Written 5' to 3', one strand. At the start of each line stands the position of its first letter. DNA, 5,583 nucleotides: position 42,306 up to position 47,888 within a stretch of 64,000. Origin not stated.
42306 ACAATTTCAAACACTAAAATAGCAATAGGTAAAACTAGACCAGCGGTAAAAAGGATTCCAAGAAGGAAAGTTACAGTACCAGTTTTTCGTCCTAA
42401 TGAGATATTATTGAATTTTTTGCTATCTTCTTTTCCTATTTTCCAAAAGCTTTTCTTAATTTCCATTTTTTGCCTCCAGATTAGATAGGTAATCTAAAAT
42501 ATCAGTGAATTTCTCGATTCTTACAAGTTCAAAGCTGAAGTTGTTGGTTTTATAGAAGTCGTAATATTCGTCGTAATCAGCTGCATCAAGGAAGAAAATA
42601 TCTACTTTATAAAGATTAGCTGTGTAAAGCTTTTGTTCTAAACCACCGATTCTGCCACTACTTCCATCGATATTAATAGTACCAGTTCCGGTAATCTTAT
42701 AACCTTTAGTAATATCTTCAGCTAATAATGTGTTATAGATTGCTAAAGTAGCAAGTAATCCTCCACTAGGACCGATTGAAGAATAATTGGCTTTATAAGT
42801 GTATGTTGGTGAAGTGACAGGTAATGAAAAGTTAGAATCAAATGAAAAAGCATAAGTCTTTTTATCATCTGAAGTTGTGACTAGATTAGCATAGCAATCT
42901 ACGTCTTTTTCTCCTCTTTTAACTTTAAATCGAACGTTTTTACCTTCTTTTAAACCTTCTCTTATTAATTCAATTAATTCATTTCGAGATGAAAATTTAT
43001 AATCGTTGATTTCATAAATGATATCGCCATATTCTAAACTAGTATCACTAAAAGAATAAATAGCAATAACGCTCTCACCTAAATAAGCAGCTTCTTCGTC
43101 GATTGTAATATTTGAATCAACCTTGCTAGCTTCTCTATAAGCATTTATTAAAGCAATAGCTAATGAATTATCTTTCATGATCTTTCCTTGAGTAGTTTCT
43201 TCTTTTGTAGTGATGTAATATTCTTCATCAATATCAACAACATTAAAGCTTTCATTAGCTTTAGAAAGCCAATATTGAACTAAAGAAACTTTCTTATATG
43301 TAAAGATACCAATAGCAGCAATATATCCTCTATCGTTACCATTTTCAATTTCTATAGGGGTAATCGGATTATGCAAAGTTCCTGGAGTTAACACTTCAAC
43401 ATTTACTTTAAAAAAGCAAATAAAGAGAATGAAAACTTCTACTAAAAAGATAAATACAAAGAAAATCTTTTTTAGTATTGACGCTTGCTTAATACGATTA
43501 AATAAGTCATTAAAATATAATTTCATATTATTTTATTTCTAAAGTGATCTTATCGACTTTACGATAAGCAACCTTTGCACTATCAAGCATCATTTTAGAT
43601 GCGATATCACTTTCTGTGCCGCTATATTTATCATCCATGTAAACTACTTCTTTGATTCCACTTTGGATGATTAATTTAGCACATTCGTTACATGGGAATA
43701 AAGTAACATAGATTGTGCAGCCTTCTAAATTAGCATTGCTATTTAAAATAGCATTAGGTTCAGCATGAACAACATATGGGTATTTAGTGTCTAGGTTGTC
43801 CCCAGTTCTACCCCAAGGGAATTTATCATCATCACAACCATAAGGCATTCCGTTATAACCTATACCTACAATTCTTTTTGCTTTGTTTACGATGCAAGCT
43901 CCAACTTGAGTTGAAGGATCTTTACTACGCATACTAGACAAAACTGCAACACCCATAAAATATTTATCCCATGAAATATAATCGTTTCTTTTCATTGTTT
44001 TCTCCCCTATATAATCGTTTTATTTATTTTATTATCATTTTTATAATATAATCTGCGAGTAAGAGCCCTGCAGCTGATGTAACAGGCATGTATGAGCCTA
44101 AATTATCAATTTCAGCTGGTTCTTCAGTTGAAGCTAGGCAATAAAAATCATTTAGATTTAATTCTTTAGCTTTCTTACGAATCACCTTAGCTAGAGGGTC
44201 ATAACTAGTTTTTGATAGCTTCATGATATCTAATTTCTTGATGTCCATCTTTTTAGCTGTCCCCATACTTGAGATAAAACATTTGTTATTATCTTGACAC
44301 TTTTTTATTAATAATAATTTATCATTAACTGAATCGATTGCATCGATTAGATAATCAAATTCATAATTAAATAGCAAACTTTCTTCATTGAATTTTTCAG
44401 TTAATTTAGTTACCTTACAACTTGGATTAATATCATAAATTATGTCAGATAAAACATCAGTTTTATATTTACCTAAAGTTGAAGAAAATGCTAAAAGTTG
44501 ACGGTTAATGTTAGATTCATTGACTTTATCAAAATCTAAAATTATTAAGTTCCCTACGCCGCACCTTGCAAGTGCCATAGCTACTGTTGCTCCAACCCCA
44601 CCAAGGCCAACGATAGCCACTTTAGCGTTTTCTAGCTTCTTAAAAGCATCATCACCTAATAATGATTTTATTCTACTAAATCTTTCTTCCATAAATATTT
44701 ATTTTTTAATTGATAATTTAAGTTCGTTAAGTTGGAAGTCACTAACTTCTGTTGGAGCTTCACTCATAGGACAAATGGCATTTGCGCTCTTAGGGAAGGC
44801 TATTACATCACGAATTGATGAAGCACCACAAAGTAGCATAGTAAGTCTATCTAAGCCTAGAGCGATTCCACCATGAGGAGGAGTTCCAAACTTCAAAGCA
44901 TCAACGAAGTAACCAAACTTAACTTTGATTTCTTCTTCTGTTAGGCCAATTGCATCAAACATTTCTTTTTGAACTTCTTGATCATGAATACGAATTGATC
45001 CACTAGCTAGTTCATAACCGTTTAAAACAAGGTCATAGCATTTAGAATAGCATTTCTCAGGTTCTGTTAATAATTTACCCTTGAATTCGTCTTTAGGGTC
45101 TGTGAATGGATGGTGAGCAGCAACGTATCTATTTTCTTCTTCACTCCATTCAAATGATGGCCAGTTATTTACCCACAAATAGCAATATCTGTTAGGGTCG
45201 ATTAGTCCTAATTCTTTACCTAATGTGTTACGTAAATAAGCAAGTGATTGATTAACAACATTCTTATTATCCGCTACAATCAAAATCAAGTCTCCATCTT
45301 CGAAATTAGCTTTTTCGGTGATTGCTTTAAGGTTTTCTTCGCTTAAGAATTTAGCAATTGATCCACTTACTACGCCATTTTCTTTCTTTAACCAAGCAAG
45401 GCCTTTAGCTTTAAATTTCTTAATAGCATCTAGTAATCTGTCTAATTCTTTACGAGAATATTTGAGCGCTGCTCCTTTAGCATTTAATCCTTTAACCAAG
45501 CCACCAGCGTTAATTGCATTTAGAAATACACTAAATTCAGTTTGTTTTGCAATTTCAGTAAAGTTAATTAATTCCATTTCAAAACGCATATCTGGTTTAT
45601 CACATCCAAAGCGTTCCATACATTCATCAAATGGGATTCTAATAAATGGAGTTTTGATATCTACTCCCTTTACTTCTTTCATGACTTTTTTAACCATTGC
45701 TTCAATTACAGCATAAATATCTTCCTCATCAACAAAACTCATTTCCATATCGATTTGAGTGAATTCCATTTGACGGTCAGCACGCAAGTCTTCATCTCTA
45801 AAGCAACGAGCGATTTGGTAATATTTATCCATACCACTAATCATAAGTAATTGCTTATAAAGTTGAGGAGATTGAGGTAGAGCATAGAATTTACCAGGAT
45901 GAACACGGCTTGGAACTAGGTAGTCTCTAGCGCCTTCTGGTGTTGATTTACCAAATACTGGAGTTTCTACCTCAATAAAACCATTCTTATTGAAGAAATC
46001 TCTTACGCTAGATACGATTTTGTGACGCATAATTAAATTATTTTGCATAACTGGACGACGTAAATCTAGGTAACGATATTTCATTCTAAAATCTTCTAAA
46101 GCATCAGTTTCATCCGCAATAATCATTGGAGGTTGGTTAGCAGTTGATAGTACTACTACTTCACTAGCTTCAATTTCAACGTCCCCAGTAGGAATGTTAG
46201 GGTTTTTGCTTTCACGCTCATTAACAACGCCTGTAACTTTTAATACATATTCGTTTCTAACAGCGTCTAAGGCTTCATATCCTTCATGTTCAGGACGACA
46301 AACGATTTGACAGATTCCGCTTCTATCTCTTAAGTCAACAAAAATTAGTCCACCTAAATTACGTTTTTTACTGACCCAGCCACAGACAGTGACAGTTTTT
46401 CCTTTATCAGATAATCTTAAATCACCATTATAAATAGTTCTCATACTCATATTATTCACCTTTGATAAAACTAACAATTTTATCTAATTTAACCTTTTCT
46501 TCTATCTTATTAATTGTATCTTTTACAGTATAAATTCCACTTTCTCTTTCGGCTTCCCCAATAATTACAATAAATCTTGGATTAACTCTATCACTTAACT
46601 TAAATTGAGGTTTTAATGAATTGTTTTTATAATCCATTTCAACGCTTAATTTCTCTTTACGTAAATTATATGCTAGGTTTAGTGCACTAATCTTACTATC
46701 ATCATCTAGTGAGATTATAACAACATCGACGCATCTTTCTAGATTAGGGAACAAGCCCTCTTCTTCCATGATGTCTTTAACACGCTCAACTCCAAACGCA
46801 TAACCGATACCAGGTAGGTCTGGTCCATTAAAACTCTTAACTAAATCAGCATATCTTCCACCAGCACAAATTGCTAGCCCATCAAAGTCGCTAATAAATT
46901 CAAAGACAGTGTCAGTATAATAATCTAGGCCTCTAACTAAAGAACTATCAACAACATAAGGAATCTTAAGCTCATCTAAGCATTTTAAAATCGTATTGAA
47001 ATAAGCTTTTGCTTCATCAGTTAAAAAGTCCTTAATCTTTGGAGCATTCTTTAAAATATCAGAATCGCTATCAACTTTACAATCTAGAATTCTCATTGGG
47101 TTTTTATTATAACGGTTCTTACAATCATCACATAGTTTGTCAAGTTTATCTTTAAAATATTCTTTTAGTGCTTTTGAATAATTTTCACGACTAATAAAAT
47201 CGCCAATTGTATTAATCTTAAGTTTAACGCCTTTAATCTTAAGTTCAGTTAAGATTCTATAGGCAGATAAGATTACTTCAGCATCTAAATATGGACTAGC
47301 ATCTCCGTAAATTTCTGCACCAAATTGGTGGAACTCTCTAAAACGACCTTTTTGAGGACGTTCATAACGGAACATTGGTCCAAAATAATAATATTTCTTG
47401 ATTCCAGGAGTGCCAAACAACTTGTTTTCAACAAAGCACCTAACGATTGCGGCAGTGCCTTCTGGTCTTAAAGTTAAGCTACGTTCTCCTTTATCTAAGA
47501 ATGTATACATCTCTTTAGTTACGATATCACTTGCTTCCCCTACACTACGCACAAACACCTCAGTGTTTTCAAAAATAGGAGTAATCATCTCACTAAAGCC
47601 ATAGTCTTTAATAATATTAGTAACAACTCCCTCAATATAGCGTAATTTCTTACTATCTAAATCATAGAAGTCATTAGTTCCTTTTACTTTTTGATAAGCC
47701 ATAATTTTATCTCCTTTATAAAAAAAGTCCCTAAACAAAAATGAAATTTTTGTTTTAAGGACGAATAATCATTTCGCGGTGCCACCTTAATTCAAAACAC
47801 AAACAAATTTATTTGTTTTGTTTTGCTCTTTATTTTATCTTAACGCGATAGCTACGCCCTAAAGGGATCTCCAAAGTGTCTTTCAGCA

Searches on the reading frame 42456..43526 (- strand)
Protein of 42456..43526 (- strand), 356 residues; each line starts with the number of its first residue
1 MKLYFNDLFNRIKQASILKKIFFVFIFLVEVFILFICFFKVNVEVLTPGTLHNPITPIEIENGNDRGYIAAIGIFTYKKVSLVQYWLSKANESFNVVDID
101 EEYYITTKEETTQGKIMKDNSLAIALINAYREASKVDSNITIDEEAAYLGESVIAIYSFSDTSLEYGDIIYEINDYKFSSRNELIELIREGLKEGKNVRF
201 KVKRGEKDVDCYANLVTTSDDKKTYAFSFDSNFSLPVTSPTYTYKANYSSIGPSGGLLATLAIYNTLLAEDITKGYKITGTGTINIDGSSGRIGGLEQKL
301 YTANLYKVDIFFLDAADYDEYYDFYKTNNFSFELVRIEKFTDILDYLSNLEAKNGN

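Call 87: search_protein_families(library=pfam, proteins=[window:42456-43526:-], max_evalue=0.00001)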
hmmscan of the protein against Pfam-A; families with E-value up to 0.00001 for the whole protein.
window:42456-43526:- (356 aa): 1 family
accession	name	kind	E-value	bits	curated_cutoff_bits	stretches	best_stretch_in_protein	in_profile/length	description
PF13180.12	PDZ_2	-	2e-08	34.8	27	1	154-210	20-75/80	PDZ domain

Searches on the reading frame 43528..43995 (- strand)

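Call 87: search_protein_families(library=pfam, proteins=[window:43528-43995:-], max_evalue=0.00001)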
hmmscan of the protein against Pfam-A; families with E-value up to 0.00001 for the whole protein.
window:43528-43995:- (155 aa): 2 families
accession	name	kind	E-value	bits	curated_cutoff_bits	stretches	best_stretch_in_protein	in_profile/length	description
PF00383.29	dCMP_cyt_deam_1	-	8.7e-27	93.4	25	1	8-120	2-101/102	Cytidine and deoxycytidylate deaminase zinc-binding region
PF14437.12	MafB19-deam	-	8.8e-17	61.8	27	1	8-140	2-121/142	MafB19-like deaminase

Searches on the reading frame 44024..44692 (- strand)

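Call 87: search_protein_families(library=pfam, proteins=[window:44024-44692:-], max_evalue=0.00001)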
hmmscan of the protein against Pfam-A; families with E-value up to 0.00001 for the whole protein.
window:44024-44692:- (222 aa): 1 family
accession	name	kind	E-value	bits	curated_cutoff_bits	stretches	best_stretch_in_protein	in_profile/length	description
PF00899.27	ThiF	-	2.7e-38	131.9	28.1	1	10-221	8-203/238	ThiF family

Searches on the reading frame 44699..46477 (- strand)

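Call 87: search_protein_families(library=pfam, proteins=[window:44699-46477:-], max_evalue=0.00001)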
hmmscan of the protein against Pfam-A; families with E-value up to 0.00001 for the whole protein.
window:44699-46477:- (592 aa): 3 families
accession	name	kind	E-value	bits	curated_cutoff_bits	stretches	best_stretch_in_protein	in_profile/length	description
PF00152.25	tRNA-synt_2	-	6e-127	423.4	25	1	128-564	2-307/308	tRNA synthetases class II (D, K and N)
PF02938.19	GAD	-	1.8e-25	89.4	23.4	1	318-412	1-95/95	GAD domain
PF01336.31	tRNA_anti-codon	-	4.1e-18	65.5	27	1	29-110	1-75/75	OB-fold nucleic acid binding domain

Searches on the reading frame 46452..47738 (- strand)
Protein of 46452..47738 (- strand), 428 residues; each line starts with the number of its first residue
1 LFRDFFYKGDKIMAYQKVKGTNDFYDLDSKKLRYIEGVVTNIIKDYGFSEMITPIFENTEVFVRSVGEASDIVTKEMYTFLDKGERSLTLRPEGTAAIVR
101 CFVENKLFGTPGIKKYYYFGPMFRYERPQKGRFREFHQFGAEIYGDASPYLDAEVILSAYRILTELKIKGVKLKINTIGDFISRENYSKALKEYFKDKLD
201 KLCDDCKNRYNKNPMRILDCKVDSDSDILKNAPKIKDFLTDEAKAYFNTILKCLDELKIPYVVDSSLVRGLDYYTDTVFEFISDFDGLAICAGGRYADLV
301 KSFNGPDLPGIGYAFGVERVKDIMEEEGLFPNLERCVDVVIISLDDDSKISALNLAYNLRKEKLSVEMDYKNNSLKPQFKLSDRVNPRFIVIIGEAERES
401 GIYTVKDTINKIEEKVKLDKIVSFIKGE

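Call 87: search_protein_families(library=pfam, proteins=[window:46452-47738:-], max_evalue=0.00001)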
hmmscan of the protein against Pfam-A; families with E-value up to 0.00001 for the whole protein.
window:46452-47738:- (428 aa): 3 families
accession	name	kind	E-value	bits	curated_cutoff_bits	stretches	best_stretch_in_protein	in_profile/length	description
PF13393.11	tRNA-synt_His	-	3.2e-42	145.3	25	1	20-320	1-308/308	Histidyl-tRNA synthetase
PF00587.30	tRNA-synt_2b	-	7.3e-13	49.4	29.3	1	78-357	1-149/179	tRNA synthetase class II core domain (G, H, P, S and T)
PF03129.25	HGTP_anticodon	-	4.1e-12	46.5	21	1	338-426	1-92/94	Anticodon binding domain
